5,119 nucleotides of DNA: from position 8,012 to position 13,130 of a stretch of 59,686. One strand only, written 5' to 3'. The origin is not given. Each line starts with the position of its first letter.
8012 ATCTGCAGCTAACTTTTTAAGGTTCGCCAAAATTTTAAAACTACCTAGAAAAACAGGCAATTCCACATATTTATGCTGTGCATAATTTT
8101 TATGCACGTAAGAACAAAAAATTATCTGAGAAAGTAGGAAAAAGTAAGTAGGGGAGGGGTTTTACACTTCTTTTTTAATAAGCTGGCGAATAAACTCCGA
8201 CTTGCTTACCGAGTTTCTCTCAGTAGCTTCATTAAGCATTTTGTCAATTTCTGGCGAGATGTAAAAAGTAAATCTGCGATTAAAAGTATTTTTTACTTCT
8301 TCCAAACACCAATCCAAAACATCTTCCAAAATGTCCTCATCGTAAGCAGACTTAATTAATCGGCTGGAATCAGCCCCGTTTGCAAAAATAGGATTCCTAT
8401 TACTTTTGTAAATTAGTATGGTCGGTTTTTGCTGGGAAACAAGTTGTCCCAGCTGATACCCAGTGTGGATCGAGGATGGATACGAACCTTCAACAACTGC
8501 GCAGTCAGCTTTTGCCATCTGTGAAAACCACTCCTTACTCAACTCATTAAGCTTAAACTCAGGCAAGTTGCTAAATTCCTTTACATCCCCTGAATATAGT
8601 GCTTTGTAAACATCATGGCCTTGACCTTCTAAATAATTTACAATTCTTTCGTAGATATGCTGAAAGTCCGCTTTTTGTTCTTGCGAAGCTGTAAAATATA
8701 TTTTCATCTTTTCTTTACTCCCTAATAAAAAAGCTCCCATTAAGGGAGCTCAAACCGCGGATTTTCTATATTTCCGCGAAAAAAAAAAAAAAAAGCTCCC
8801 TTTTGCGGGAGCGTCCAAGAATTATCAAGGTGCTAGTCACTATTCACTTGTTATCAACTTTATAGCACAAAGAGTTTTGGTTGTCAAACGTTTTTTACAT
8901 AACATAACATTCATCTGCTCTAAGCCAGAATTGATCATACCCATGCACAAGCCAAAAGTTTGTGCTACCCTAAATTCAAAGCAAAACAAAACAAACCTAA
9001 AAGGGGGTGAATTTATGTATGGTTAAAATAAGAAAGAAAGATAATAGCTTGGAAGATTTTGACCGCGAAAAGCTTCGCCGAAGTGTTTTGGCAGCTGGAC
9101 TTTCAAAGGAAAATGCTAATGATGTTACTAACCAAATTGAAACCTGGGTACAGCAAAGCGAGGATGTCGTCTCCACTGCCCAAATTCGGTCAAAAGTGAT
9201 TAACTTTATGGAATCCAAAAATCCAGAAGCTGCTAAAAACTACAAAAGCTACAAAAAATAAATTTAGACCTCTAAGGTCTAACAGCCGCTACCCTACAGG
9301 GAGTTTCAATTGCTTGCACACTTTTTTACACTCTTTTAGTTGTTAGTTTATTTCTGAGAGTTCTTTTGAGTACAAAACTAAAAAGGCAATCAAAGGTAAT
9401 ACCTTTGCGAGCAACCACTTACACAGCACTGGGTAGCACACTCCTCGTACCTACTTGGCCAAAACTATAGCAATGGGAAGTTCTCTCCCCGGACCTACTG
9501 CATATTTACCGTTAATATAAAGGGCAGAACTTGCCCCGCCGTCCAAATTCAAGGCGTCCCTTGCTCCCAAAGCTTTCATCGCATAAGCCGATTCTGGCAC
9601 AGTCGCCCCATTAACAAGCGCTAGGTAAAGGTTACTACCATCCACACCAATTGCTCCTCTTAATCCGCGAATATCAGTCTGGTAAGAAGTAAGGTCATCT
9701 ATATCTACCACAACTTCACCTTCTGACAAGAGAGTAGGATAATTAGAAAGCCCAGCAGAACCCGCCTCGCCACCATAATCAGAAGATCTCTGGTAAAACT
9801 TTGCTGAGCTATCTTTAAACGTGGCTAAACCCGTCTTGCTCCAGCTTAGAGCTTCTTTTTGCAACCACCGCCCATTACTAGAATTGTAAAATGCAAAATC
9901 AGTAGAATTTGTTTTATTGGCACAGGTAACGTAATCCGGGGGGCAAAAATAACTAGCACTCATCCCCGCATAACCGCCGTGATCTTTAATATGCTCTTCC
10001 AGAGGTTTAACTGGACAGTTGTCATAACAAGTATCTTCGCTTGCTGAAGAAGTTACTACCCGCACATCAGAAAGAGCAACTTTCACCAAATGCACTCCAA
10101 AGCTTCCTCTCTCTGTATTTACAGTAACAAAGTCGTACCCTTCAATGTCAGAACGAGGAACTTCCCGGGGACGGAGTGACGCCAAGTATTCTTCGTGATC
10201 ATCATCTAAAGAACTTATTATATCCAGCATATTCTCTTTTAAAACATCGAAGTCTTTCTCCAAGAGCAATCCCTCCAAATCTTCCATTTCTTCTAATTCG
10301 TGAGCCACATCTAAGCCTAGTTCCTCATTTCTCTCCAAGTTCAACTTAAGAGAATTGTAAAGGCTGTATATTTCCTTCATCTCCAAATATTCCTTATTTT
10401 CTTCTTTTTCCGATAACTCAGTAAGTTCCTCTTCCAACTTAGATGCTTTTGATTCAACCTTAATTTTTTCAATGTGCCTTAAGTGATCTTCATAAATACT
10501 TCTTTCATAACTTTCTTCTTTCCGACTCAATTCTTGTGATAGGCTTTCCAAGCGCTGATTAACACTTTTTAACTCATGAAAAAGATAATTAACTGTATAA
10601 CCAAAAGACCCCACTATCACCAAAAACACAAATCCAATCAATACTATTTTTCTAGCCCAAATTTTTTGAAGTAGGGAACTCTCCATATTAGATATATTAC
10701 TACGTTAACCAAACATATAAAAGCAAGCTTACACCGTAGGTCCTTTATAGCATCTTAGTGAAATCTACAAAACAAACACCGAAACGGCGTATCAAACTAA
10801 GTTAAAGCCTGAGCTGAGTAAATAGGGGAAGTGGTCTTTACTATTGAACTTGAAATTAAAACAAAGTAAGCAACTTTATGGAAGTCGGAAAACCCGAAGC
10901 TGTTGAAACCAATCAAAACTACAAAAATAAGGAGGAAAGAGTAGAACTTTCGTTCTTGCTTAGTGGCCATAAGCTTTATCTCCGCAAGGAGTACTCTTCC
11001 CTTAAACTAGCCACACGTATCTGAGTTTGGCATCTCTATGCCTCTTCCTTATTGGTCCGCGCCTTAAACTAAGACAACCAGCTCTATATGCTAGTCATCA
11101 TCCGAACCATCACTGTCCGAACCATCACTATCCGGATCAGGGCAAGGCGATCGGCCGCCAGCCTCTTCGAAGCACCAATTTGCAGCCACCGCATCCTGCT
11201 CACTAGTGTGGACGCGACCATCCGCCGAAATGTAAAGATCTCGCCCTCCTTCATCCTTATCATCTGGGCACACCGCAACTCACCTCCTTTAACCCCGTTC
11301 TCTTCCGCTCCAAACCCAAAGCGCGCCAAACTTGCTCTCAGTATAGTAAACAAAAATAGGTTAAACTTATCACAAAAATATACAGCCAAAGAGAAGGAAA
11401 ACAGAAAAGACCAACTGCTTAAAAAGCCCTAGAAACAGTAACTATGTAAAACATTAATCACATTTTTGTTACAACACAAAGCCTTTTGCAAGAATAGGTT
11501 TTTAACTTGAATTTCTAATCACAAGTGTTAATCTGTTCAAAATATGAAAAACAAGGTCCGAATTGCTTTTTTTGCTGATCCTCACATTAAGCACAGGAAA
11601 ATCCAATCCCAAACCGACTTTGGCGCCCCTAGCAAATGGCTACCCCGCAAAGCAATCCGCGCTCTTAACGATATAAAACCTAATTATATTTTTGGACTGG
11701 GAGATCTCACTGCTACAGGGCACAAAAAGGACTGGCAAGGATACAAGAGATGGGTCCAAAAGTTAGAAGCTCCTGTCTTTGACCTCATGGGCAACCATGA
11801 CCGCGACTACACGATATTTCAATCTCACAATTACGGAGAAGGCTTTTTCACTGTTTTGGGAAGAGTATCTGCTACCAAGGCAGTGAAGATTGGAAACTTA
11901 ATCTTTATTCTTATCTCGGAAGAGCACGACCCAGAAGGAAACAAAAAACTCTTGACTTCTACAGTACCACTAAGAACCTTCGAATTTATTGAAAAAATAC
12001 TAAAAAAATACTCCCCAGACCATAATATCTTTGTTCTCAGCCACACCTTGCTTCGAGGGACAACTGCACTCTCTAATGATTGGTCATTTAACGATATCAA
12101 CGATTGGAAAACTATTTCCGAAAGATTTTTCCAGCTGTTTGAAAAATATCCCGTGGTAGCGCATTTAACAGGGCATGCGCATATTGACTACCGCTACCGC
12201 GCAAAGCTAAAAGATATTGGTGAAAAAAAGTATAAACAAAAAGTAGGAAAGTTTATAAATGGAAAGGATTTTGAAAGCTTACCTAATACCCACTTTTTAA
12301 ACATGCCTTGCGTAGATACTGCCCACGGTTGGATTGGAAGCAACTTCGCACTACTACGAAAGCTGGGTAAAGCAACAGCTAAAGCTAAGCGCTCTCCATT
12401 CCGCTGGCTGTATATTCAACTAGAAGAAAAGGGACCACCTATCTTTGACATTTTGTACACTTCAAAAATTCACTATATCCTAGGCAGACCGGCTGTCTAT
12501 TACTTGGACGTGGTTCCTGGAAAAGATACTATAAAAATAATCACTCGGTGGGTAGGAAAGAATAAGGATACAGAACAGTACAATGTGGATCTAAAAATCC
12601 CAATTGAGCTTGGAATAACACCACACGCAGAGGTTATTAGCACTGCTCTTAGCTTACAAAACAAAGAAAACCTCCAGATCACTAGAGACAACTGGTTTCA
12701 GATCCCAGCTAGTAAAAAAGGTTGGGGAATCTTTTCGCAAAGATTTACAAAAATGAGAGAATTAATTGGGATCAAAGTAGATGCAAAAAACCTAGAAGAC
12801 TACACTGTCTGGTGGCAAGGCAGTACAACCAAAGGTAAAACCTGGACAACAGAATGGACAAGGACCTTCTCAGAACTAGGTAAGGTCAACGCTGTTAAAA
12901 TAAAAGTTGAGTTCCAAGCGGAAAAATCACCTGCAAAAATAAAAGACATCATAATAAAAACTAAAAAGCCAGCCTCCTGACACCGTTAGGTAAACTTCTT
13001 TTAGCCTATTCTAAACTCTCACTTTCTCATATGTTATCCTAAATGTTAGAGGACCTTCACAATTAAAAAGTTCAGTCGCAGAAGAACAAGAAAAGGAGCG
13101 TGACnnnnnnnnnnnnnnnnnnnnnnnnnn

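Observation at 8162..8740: Paralogous DNPH1/NDT-like plus ribbon-helix-helix fusion proteins (8162-8740 and 4282-4881)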

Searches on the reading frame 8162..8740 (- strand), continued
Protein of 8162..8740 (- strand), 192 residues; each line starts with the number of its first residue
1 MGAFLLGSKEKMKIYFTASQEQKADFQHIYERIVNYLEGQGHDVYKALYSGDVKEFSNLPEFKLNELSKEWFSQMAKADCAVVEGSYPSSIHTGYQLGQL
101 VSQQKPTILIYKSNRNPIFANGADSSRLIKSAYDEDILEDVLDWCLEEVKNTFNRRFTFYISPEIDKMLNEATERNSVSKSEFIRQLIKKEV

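Call 33: search_solved_structures(query=A1, max_evalue=1, show_alignments=1)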
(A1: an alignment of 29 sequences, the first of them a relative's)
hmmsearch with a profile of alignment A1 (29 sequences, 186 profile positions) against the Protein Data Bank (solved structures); distinct sequences matched with E-value up to 1: 18.
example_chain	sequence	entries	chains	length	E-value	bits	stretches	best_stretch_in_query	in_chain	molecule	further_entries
2klh_A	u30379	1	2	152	3.7e-10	43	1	3-147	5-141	c-Myc-responsive protein Rcl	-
4fyh_A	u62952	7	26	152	3.8e-10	43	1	3-147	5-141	Deoxyribonucleoside 5'-monophosphate N-glycosidase | 2'-deoxynucleoside 5'-phosphate N-hydrolase 1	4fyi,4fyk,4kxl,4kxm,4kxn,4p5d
2khz_A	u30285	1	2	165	7.8e-10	42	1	2-149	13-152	c-Myc-responsive protein Rcl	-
8rpt_B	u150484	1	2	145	1e-07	35.1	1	3-132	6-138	2'-deoxynucleoside 5'-phosphate N-hydrolase 1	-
8rps_C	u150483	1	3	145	1.1e-07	35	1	3-132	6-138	2'-deoxynucleoside 5'-phosphate N-hydrolase 1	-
9da1_A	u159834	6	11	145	1.9e-07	34.2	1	3-132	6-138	5-hydroxymethyl-dUMP N-hydrolase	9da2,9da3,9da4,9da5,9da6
8os9_A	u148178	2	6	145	1.9e-07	34.2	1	3-132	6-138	2'-deoxynucleoside 5'-phosphate N-hydrolase 1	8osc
4p5e_A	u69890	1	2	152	2e-07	34.1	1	3-132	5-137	2'-deoxynucleoside 5'-phosphate N-hydrolase 1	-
9i3q_A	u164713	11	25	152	2e-07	34.1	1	3-132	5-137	5-hydroxymethyl-dUMP N-hydrolase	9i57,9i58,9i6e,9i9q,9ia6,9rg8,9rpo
8qhr_A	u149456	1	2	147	2.3e-07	33.9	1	3-132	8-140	2'-deoxynucleoside 5'-phosphate N-hydrolase 1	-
8qhq_A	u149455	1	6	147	5.2e-07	32.8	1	3-132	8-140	2'-deoxynucleoside 5'-phosphate N-hydrolase 1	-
8rqd_C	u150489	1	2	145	8.8e-07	32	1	3-132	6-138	2'-deoxynucleoside 5'-phosphate N-hydrolase 1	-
4jem_A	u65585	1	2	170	0.048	16.6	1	13-110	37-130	CMP/hydroxymethyl CMP hydrolase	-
4jel_A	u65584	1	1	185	0.06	16.3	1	13-110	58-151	CMP/hydroxymethyl CMP hydrolase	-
4ohr_A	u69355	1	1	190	0.065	16.2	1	13-110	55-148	CMP/hydroxymethyl CMP hydrolase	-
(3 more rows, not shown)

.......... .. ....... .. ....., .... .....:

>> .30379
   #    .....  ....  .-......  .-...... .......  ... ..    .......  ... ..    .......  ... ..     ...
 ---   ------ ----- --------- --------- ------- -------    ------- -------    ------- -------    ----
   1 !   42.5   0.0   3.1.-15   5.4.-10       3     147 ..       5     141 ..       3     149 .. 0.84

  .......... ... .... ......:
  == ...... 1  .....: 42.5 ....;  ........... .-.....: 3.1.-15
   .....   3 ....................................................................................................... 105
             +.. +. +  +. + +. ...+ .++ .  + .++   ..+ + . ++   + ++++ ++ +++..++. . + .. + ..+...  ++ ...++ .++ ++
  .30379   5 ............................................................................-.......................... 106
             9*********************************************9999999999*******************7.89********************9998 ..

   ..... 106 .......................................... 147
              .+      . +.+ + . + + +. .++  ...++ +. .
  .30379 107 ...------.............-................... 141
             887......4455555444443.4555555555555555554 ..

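Call 41: search_protein_families(library=pfam, alignment_id=A1, max_evalue=0.01)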
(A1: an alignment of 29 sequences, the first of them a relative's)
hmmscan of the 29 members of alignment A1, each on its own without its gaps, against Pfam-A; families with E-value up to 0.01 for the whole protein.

A. member 1, P0001 (181 aa): 2 families
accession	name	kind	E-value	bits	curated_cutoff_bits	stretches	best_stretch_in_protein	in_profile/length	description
PF01402.27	RHH_1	-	2.3e-05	24.6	20.5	1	145-180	1-36/39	Ribbon-helix-helix protein, copG family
PF12651.13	RHH_3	-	0.00062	20.1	21.6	1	144-175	3-34/44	Ribbon-helix-helix domain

B. families by the number of members that match (of 29 scanned): 9 families
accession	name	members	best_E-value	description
PF05014.21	Nuc_deoxyrib_tr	17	2.7e-05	Nucleoside 2-deoxyribosyltransferase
PF01402.27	RHH_1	14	2e-05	Ribbon-helix-helix protein, copG family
PF12651.13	RHH_3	8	5.8e-05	Ribbon-helix-helix domain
PF23135.2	TRI4_N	6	0.00082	TRI4 N-terminal domain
PF01057.23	Parvo_NS1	2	0.0002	Parvovirus non-structural protein NS1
PF10723.15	RepB-RCR_reg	2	0.0077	Replication regulatory protein RepB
PF15891.11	Nuc_deoxyri_tr2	1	0.0043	Nucleoside 2-deoxyribosyltransferase like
PF03732.24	Retrotrans_gag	1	0.0075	Retrotransposon gag protein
PF20216.3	DUF6576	1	0.0094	Family of unknown function (DUF6576)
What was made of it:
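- On DNPH1/NDT superfamily (PF05014 and relatives): 17 of 29 homologues match at E<0.01, with a best E of 2.7e-5 (call 41).
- On Ribbon-helix-helix (CopG/Arc/MetJ, PF01402): 14 of 29 homologues match (call 41).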

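Call 51: find_encoding_contigs(protein=P0013, flank=5000, max_places=1)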
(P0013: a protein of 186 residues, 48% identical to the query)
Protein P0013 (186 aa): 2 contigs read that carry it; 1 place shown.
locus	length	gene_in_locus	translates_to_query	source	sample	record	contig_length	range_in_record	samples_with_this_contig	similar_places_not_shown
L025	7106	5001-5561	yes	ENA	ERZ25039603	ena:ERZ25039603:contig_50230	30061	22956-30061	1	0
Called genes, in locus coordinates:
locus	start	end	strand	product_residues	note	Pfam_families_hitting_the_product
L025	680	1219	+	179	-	PF06723:MreB_Mbl, PF00012:HSP70 (weak)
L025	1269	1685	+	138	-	PF06723:MreB_Mbl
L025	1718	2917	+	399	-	PF13439:Glyco_transf_4, PF13579:Glyco_trans_4_4, PF20706:GT4-conflict, PF00534:Glycos_transf_1, PF13692:Glyco_trans_1_4, PF13524:Glyco_trans_1_2 (weak)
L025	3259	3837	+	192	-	PF03808:Glyco_tran_WecG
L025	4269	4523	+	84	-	-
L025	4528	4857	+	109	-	PF13649:Methyltransf_25 (weak)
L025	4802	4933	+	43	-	-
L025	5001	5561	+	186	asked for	-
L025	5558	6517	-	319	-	PF10343:Q_salvage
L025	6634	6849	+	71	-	-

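Call 52: find_encoding_contigs(protein=P0019, flank=5000, max_places=1)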
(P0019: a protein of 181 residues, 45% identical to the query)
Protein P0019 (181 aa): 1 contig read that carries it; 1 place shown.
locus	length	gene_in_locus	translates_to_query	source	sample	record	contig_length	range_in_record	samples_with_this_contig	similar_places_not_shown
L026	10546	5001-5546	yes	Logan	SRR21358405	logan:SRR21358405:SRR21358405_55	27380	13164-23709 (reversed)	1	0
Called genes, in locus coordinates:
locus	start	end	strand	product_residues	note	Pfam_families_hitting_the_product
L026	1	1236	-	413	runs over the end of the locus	PF00682:HMGL-like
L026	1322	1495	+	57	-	-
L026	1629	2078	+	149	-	PF03928:HbpS-like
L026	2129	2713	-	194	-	PF00694:Aconitase_C, PF27512:LeuD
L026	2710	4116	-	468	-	PF00330:Aconitase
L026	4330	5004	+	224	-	PF08241:Methyltransf_11, PF13649:Methyltransf_25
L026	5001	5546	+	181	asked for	PF05014:Nuc_deoxyrib_tr (faint), PF10723:RepB-RCR_reg (faint)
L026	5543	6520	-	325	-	PF10343:Q_salvage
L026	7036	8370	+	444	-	PF00266:Aminotran_5, PF01041:DegT_DnrJ_EryC1 (weak), PF00266:Aminotran_5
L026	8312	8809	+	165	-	PF14340:DUF4395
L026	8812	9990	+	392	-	PF00512:HisKA, PF02518:HATPase_c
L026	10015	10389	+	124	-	PF00072:Response_reg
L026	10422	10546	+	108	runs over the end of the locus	PF00581:Rhodanese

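Call 54: find_encoding_contigs(protein=P0026, flank=5000, max_places=1)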
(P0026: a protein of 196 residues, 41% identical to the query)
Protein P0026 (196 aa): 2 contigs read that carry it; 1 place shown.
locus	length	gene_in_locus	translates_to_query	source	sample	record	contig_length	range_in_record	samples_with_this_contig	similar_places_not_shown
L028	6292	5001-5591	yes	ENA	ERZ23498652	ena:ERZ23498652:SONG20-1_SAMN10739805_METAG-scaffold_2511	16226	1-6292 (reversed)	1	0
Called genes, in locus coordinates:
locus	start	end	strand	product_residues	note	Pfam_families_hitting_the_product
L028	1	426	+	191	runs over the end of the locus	PF00929:RNase_T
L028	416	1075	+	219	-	PF02245:Pur_DNA_glyco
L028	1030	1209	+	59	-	-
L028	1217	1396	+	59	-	-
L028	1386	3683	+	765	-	PF03816:LytR_cpsA_psr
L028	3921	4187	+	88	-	PF13743:Thioredoxin_5 (weak)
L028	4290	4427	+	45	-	-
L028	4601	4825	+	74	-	-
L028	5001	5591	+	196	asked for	-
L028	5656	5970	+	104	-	-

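Call 67: search_protein_families(library=padloc, proteins=[window:8162-8707:-], max_evalue=0.01)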
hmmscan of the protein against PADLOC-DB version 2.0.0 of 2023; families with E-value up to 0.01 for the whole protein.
window:8162-8707:- (181 aa): 0 families

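Call 79: find_related_loci(query=A1, collection=metagenome_contigs, flank=3000)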
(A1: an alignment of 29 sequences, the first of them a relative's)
Query A1 (181 aa) in metagenome_contigs; peptide patterns used: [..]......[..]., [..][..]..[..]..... (x = any residue, [..] = any of these).
600 stretches matched a pattern (row limit reached: there are more); 35 encode a relative of the query (tblastn E <= 1e-3); 35 distinct loci.
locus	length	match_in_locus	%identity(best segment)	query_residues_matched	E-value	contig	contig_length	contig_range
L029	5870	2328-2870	50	1-181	3e-60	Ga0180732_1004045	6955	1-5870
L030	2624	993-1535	50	1-181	9e-59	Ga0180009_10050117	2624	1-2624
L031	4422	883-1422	48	1-181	1e-56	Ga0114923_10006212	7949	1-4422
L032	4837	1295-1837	46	1-181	1e-54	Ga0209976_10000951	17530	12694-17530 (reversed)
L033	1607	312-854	43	1-181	4e-55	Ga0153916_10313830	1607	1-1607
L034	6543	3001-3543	46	1-181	4e-52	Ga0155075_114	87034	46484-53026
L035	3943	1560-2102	39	1-181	6e-52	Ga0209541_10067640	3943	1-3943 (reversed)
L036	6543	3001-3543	44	1-181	5e-50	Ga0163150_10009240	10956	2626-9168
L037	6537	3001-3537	41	1-181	6e-50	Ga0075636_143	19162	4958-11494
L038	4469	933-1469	45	1-180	4e-50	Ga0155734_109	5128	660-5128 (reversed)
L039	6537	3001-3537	41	1-181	6e-50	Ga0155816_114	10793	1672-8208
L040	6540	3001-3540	44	1-181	1e-49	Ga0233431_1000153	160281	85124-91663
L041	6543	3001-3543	40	1-181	2e-49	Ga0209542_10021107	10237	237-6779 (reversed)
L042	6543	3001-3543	40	1-181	2e-49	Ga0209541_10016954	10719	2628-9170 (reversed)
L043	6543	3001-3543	40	1-181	2e-49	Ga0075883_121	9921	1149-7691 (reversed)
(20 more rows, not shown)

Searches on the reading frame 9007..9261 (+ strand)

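Call 22: search_protein_families(library=pfam, proteins=[window:9007-9261:+], max_evalue=0.01)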
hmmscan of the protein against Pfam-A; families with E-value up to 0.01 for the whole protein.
window:9007-9261:+ (84 aa): 2 families
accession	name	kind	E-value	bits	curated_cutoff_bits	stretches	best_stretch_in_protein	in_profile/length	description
PF03477.21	ATP-cone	-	2.2e-12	47.8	25.8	1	7-83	2-83/88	ATP cone domain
PF25242.1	Ubiquitin_UBP8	-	0.0046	17.1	27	1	2-20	10-28/55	UBP8-like, ubiquitin-like domain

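Call 67: search_protein_families(library=padloc, proteins=[window:9007-9261:+], max_evalue=0.01)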
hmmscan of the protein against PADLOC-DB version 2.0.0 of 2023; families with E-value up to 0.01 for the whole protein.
window:9007-9261:+ (84 aa): 0 families

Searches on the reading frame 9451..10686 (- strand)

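Call 22: search_protein_families(library=pfam, proteins=[window:9451-10686:-], max_evalue=0.01)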
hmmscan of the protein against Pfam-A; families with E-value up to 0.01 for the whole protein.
window:9451-10686:- (411 aa): 1 family
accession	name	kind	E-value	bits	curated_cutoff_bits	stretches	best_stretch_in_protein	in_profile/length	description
PF09992.14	NAGPA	-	8.5e-16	59.1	25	1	271-404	26-163/169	Phosphodiester glycosidase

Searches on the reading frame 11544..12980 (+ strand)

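Call 22: search_protein_families(library=pfam, proteins=[window:11544-12980:+], max_evalue=0.01)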
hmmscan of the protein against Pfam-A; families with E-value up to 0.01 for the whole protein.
window:11544-12980:+ (478 aa): 1 family
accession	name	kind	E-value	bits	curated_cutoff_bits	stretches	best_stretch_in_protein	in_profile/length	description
PF00149.33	Metallophos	-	9.5e-10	39.7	21.5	1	6-214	2-190/191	Calcineurin-like phosphoesterase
